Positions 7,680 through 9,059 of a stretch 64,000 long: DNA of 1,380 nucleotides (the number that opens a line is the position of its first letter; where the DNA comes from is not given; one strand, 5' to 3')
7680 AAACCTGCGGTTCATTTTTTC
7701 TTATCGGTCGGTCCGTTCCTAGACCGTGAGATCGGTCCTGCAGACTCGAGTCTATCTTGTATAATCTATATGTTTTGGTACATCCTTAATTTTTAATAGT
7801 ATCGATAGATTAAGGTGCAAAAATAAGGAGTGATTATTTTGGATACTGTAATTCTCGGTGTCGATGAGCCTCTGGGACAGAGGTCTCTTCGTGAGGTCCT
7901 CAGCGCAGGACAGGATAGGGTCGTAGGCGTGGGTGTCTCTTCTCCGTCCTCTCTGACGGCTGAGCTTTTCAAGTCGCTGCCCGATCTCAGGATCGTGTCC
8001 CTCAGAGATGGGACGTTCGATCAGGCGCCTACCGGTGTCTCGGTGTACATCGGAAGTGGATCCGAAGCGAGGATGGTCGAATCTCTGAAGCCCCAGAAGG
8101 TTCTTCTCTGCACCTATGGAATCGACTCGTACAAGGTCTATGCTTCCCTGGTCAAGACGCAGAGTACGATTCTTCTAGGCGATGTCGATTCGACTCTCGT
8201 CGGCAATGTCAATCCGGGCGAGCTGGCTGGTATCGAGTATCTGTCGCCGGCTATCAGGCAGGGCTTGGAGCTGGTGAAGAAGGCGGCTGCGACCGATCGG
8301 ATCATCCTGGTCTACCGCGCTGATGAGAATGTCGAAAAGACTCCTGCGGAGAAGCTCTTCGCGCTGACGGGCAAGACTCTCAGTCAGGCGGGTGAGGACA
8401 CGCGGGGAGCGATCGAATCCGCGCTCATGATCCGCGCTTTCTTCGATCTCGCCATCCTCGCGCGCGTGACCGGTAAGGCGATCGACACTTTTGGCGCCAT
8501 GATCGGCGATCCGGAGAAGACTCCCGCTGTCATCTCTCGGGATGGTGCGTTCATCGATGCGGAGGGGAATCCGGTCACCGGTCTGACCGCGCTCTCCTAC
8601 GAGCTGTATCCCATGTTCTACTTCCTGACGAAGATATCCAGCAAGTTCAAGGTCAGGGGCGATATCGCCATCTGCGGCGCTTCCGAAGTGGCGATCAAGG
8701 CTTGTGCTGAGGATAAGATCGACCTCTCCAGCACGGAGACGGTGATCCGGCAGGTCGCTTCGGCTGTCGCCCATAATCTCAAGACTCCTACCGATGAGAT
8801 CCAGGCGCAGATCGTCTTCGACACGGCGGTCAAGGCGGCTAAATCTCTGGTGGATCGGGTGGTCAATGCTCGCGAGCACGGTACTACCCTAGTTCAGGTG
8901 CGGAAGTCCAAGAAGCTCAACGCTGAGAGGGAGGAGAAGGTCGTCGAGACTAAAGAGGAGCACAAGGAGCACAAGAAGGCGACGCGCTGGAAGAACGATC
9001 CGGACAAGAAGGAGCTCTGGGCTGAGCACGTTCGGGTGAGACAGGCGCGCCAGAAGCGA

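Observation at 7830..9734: A catalytically degenerate Dxr homolog kept in the dxr slot and fused to a long basic repeat tail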

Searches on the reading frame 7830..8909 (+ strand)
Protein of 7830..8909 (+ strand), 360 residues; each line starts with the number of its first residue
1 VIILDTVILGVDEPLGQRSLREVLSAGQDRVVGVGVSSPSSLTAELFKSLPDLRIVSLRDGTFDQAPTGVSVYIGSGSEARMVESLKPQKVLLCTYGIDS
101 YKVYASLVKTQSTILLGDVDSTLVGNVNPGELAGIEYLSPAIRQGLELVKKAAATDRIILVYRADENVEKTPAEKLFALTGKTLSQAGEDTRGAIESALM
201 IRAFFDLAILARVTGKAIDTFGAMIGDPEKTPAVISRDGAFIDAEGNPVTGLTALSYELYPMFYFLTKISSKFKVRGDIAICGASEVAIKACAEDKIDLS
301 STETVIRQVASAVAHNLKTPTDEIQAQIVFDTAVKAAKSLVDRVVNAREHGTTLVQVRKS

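Call 6: find_homologous_proteins(query=window:7830-8909:+, max_evalue=0.001)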
Query window:7830-8909:+ (360 aa): 1 proteins with E <= 0.001 among 8000 candidates.
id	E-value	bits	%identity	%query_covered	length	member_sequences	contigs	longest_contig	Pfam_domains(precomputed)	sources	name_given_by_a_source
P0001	1.7e-84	302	48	98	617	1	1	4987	-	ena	-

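Call 9: find_encoding_contigs(protein=P0001, flank=10000)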
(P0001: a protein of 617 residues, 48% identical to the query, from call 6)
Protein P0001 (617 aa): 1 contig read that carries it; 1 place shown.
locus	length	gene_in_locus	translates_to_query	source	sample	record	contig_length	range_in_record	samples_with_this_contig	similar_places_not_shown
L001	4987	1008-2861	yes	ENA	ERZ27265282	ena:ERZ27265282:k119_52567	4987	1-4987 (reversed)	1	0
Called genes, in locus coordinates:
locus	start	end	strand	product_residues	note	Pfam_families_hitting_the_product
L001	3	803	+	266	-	?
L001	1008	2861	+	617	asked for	-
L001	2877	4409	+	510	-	PF02163:Peptidase_M50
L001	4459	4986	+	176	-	?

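Call 18: search_protein_representatives(protein=window:7830-8909:+)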
Query: 360 residues. Proteins with E-value up to 0.001 (for the whole library): 11; up to 1e-10: 6; up to 1e-30: 4. The best 11 are listed.
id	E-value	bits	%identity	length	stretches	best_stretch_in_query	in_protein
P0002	9.3e-222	751.5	100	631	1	4-360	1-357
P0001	5.3e-85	302.2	50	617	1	6-360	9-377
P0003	3.7e-75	269.8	42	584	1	4-359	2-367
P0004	1.6e-67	244.7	41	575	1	4-355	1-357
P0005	3.4e-13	66.2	22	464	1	7-359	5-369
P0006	2.7e-11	60.0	27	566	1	6-359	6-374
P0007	2.4e-09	53.6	23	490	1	7-360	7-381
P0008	1.6e-07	47.5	26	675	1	8-359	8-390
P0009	5.4e-05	39.3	23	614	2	258-352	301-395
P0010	6.2e-05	39.1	23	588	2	256-347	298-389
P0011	2.3e-04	37.2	30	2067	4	37-137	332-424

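Call 21: search_protein_families(library=pfam, proteins=[P0001, P0003, P0004, P0005, P0006, P0007, P0008, P0009, P0010], max_evalue=0.1)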
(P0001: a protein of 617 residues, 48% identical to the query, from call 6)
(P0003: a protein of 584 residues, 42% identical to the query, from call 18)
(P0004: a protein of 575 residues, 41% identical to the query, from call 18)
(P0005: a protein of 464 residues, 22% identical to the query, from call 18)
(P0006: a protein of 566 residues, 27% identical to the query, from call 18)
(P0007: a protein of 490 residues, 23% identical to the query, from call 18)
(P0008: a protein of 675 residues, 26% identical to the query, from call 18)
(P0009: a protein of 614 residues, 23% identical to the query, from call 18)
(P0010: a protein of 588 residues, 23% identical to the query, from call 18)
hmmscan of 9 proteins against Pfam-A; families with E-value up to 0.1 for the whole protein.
P0001 (617 aa): 0 families

P0003 (584 aa): 0 families

P0004 (575 aa): 0 families

P0005 (464 aa): 2 families
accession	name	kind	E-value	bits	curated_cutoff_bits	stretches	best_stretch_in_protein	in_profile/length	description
PF02670.22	DXP_reductoisom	-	1.6e-14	55.1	21.7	1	4-119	1-124/129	1-deoxy-D-xylulose 5-phosphate reductoisomerase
PF13288.12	DXPR_C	-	6.7e-14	52.6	27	1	238-344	12-110/115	DXP reductoisomerase C-terminal domain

P0006 (566 aa): 7 families
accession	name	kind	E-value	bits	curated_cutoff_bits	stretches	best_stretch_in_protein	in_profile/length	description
PF02670.22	DXP_reductoisom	-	4.1e-17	63.5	21.7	1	6-124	1-127/129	1-deoxy-D-xylulose 5-phosphate reductoisomerase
PF13288.12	DXPR_C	-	3.3e-11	43.9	27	1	262-350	29-114/115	DXP reductoisomerase C-terminal domain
PF01118.30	Semialdhyde_dh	-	0.00085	20.2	26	1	5-65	1-47/121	Semialdehyde dehydrogenase, NAD binding domain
PF01113.26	DapB_N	-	0.0062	17.1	25.6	1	5-59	2-56/124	Dihydrodipicolinate reductase, N-terminus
PF08436.17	DXP_redisom_C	-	0.011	16.4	26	1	136-206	1-72/84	1-deoxy-D-xylulose 5-phosphate reductoisomerase C-terminal domain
PF01370.27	Epimerase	-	0.026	14.4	20.9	1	6-77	1-50/240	NAD dependent epimerase/dehydratase family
PF03435.24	Sacchrp_dh_NADP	-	0.044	14.6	25.1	0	6-114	1-95/129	Saccharopine dehydrogenase NADP binding domain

P0007 (490 aa): 0 families

P0008 (675 aa): 7 families
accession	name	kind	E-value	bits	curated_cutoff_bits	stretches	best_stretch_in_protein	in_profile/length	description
PF02670.22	DXP_reductoisom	-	4.1e-23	82.9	21.7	1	6-126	1-128/129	1-deoxy-D-xylulose 5-phosphate reductoisomerase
PF13288.12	DXPR_C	-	4.2e-10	40.4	27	1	280-366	31-114/115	DXP reductoisomerase C-terminal domain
PF01113.26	DapB_N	-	0.00013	22.4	25.6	1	5-66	2-63/124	Dihydrodipicolinate reductase, N-terminus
PF01118.30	Semialdhyde_dh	-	0.00072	20.4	26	1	5-54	1-49/121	Semialdehyde dehydrogenase, NAD binding domain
PF01408.29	GFO_IDH_MocA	-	0.028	15.6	24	0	5-115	2-89/120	Oxidoreductase family, NAD-binding Rossmann fold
PF01370.27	Epimerase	-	0.046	13.6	20.9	1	6-62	1-44/240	NAD dependent epimerase/dehydratase family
PF05368.20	NmrA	-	0.06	13.4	27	0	3-46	2-45/298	NmrA-like family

P0009 (614 aa): 7 families
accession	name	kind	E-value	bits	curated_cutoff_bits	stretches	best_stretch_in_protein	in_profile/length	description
PF02670.22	DXP_reductoisom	-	2.8e-32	112.6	21.7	1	5-129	1-129/129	1-deoxy-D-xylulose 5-phosphate reductoisomerase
PF08436.17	DXP_redisom_C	-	2.2e-30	105.1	26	1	143-227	1-84/84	1-deoxy-D-xylulose 5-phosphate reductoisomerase C-terminal domain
PF13288.12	DXPR_C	-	1.2e-17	64.7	27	1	261-378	3-114/115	DXP reductoisomerase C-terminal domain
PF03435.24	Sacchrp_dh_NADP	-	0.00064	20.5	25.1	1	5-69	1-65/129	Saccharopine dehydrogenase NADP binding domain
PF01118.30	Semialdhyde_dh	-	0.00096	20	26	1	4-41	1-39/121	Semialdehyde dehydrogenase, NAD binding domain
PF01113.26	DapB_N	-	0.001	19.6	25.6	1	4-68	2-66/124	Dihydrodipicolinate reductase, N-terminus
PF01370.27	Epimerase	-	0.0077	16.1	20.9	1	5-96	1-70/240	NAD dependent epimerase/dehydratase family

P0010 (588 aa): 5 families
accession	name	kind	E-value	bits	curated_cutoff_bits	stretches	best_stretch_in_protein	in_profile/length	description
PF08436.17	DXP_redisom_C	-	1.7e-31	108.6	26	1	143-226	1-84/84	1-deoxy-D-xylulose 5-phosphate reductoisomerase C-terminal domain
PF02670.22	DXP_reductoisom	-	8.2e-28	98.1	21.7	1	5-129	1-129/129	1-deoxy-D-xylulose 5-phosphate reductoisomerase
PF13288.12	DXPR_C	-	1.4e-17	64.4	27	1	260-377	3-114/115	DXP reductoisomerase C-terminal domain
PF01118.30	Semialdhyde_dh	-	0.021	15.6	26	1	4-43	1-41/121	Semialdehyde dehydrogenase, NAD binding domain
PF01370.27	Epimerase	-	0.055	13.3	20.9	1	5-95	1-69/240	NAD dependent epimerase/dehydratase family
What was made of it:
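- On Dxr / IspC superfamily (common descent and fold): There is a chain through P0005, P0006 and P0008 (E 3e-13 to 2e-7, call 18), which pass the PF02670 and PF13288 thresholds (call 21).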

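Call 24: find_related_loci(query=A3, collection=genome_contigs, flank=10000)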
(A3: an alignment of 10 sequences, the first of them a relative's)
Query A3 (631 aa) in genome_contigs; peptide patterns used: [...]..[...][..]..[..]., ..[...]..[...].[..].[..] (x = any residue, [..] = any of these).
297 stretches matched a pattern; 1 encode a relative of the query (tblastn E <= 1e-3); 1 distinct loci.
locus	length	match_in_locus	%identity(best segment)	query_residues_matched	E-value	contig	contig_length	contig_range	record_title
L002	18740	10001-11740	38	1-585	2e-107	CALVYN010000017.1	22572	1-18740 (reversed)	MAG: uncultured Bacilli bacterium isolate BRZ_QA__bin53 genome assembly, contig: BRZ_QA__NODE_2481_length_22572_cov_6.27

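Call 26: find_related_loci(query=A3, collection=metagenome_contigs, flank=10000)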
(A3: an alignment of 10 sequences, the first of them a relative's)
Query A3 (631 aa) in metagenome_contigs; peptide patterns used: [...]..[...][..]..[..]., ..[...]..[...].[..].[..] (x = any residue, [..] = any of these).
385 stretches matched a pattern; 1 encode a relative of the query (tblastn E <= 1e-3); 1 distinct loci.
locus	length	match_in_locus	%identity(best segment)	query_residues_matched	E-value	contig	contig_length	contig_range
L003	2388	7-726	35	354-578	2e-27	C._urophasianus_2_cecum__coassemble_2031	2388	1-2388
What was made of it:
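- Tried and rejected: Genome and metagenome locus scans (calls 24, 26).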

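Call 31: find_encoding_contigs(protein=P0009, flank=10000)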
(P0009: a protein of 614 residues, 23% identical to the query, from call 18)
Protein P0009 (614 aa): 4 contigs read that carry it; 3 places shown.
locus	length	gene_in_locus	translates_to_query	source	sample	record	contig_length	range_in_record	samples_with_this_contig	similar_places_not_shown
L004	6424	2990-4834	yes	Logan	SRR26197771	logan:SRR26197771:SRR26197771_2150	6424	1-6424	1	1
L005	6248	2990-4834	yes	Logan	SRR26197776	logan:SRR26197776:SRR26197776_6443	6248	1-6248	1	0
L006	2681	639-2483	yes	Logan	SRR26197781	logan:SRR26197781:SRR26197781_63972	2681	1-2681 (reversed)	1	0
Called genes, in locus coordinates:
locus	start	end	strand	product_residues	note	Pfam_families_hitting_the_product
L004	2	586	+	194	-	?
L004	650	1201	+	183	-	PF01765:RRF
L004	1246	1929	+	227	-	PF01255:Prenyltransf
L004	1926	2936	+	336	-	PF01148:CTP_transf_1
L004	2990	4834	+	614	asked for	PF02670:DXP_reductoisom, PF08436:DXP_redisom_C, PF13288:DXPR_C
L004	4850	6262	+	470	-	PF02163:Peptidase_M50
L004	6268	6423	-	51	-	?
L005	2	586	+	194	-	?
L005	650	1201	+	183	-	PF01765:RRF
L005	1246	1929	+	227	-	PF01255:Prenyltransf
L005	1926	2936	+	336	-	PF01148:CTP_transf_1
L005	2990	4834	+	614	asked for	PF02670:DXP_reductoisom, PF08436:DXP_redisom_C, PF13288:DXPR_C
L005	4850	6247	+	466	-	?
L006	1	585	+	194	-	?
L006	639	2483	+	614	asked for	PF02670:DXP_reductoisom, PF08436:DXP_redisom_C, PF13288:DXPR_C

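Call 32: find_encoding_contigs(protein=P0008, flank=10000, max_places=2)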
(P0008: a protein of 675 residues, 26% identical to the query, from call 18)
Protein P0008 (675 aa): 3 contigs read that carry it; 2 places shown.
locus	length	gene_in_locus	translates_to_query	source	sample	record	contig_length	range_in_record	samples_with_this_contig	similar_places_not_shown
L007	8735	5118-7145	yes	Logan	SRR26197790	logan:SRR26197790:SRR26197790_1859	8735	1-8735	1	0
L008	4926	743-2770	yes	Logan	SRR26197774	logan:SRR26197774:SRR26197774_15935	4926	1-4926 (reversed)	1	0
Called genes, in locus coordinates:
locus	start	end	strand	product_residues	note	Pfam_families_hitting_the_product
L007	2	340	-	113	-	?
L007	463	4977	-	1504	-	PF02811:PHP, PF00929:RNase_T, PF07733:DNA_pol3_alpha, PF17657:DNA_pol3_finger, PF14579:HHH_6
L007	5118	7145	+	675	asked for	PF02670:DXP_reductoisom, PF13288:DXPR_C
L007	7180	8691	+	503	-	PF02163:Peptidase_M50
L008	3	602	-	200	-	?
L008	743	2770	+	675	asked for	PF02670:DXP_reductoisom, PF13288:DXPR_C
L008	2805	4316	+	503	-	PF02163:Peptidase_M50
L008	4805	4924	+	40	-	?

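Call 33: find_encoding_contigs(protein=P0006, flank=10000, max_places=2)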
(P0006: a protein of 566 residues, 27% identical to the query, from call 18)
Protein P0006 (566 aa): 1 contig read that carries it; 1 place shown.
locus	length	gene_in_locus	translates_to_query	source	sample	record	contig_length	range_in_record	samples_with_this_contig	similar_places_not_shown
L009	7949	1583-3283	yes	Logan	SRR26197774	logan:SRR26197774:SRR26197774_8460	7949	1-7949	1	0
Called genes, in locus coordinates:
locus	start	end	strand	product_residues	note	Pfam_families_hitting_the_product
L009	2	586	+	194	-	?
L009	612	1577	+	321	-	PF01148:CTP_transf_1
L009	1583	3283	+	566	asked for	PF02670:DXP_reductoisom, PF13288:DXPR_C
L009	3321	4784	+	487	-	PF02163:Peptidase_M50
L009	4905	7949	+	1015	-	?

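Call 34: find_encoding_contigs(protein=P0005, flank=10000, max_places=2)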
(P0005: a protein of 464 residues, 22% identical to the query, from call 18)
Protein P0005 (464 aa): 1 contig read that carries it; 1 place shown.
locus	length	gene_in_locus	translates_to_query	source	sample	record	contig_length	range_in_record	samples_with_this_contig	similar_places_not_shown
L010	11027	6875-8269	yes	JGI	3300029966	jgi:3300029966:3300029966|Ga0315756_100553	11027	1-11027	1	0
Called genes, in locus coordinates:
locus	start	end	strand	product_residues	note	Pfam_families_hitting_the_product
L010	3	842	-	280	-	?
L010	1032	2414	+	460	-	PF03051:Peptidase_C1_2, PF00112:Peptidase_C1 (faint)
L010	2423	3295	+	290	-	PF02645:DegV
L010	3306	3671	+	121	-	PF03819:MazG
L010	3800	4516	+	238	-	PF00696:AA_kinase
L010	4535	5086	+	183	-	PF01765:RRF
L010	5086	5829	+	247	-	PF01255:Prenyltransf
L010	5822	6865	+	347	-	PF01148:CTP_transf_1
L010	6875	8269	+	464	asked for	PF02670:DXP_reductoisom, PF13288:DXPR_C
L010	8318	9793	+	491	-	PF02163:Peptidase_M50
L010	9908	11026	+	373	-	?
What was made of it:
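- P0005 has a dead active site yet still sits next to uppS (call 34).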

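Call 35: find_encoding_contigs(protein=P0007, flank=10000, max_places=2)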
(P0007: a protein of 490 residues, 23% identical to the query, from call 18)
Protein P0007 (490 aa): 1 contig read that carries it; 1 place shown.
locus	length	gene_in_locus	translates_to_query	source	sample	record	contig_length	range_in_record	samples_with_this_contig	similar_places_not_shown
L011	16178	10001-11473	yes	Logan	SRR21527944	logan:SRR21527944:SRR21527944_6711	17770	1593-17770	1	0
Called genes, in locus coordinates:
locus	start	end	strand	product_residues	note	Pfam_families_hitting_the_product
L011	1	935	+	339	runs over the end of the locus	PF06271:RDD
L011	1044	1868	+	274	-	PF13350:Y_phosphatase3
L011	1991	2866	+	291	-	PF02645:DegV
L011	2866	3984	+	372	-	-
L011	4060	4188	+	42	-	-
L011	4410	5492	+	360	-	PF00318:Ribosomal_S2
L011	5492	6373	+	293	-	PF25025:EF-Ts_N (weak), PF00889:EF_TS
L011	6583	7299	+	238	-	PF00696:AA_kinase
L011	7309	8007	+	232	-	-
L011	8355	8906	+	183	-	PF01765:RRF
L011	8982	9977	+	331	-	PF01148:CTP_transf_1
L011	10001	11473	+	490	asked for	-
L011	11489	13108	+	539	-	PF02163:Peptidase_M50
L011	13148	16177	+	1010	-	?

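Call 37: find_encoding_contigs(protein=P0002, flank=10000, max_places=6)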
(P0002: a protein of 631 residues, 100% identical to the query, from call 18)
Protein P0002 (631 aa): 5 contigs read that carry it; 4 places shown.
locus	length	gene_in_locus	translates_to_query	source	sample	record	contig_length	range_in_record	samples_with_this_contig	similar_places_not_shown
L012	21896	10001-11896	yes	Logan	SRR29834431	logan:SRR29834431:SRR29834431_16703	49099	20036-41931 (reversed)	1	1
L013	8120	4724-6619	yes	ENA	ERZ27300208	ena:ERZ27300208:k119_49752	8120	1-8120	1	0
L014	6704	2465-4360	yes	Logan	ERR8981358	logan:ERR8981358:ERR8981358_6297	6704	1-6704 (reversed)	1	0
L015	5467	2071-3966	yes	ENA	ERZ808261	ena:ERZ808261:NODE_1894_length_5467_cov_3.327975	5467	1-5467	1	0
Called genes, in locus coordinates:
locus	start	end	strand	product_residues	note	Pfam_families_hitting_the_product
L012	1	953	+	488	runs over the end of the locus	PF00150:Cellulase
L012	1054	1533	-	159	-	PF13353:Fer4_12, PF04055:Radical_SAM (weak)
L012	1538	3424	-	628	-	PF13597:NRDD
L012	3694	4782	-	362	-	-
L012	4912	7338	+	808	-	PF00005:ABC_tran, PF02463:SMC_N (weak), PF02687:FtsX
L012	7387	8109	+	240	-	PF00696:AA_kinase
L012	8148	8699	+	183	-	PF01765:RRF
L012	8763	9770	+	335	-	PF01148:CTP_transf_1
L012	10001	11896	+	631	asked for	-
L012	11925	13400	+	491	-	PF02163:Peptidase_M50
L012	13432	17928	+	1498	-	PF02811:PHP, PF00929:RNase_T, PF13482:RNase_H_2 (weak), PF07733:DNA_pol3_alpha, PF17657:DNA_pol3_finger, PF14579:HHH_6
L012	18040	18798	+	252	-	PF00106:adh_short, PF01370:Epimerase (weak), PF08659:KR, PF13561:adh_short_C2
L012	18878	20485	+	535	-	-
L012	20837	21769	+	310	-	-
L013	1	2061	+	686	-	?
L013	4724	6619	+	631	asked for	-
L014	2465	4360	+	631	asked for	-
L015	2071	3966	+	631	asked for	-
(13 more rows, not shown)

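Call 38: list_cluster_members(proteins=[P0002, P0001, P0003, P0004, P0005, P0006, P0007, P0008, P0009, P0010])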
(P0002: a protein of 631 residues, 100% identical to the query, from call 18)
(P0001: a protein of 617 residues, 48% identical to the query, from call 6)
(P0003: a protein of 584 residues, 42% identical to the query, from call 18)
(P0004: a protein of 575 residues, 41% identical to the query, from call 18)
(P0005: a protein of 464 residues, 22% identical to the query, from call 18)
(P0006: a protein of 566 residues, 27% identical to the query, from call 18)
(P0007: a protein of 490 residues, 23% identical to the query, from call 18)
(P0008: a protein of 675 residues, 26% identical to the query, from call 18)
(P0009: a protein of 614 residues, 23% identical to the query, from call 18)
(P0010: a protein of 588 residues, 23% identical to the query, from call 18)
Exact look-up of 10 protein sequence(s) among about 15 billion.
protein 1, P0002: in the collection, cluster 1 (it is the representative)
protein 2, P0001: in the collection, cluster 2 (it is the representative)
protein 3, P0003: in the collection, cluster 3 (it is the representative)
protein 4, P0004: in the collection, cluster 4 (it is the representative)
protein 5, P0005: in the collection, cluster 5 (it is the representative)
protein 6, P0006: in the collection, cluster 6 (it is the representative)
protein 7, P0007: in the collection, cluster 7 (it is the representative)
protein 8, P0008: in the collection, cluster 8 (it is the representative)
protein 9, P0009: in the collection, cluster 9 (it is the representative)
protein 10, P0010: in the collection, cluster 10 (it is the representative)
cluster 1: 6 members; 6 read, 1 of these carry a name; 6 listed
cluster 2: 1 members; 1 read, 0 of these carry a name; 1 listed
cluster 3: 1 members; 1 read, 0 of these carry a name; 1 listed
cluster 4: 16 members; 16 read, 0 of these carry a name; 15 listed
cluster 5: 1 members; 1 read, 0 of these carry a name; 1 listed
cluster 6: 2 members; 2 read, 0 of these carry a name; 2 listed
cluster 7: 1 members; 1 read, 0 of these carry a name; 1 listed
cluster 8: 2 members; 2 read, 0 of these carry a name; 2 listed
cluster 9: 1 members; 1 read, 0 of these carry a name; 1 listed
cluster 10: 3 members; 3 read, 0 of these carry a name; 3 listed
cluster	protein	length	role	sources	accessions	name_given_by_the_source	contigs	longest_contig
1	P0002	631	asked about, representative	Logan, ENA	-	-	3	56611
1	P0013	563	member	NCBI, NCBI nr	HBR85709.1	MAG TPA: hypothetical protein DEA32_00745 [Firmicutes bacterium] | hypothetical protein [Bacillota bacterium]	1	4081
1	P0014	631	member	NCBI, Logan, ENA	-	-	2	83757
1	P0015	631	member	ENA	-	-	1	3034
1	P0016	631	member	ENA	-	-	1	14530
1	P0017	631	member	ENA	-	-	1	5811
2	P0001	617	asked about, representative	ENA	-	-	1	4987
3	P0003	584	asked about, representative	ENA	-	-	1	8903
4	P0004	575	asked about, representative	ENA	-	-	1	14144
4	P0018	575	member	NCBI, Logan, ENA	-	-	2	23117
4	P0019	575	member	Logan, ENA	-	-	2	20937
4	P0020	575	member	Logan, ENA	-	-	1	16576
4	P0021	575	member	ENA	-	-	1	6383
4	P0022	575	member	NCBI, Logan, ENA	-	-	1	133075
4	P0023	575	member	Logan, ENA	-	-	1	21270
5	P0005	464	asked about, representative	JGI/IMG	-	-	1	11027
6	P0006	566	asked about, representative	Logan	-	-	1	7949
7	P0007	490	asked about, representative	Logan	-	-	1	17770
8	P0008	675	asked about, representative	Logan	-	-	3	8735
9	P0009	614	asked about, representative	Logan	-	-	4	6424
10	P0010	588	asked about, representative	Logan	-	-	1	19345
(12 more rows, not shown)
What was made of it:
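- On Pseudoenzyme (inactive homologue retained by selection): The ORF is intact in diverged lineages and in independent assemblies (calls 9, 24, 35, 37, 38).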
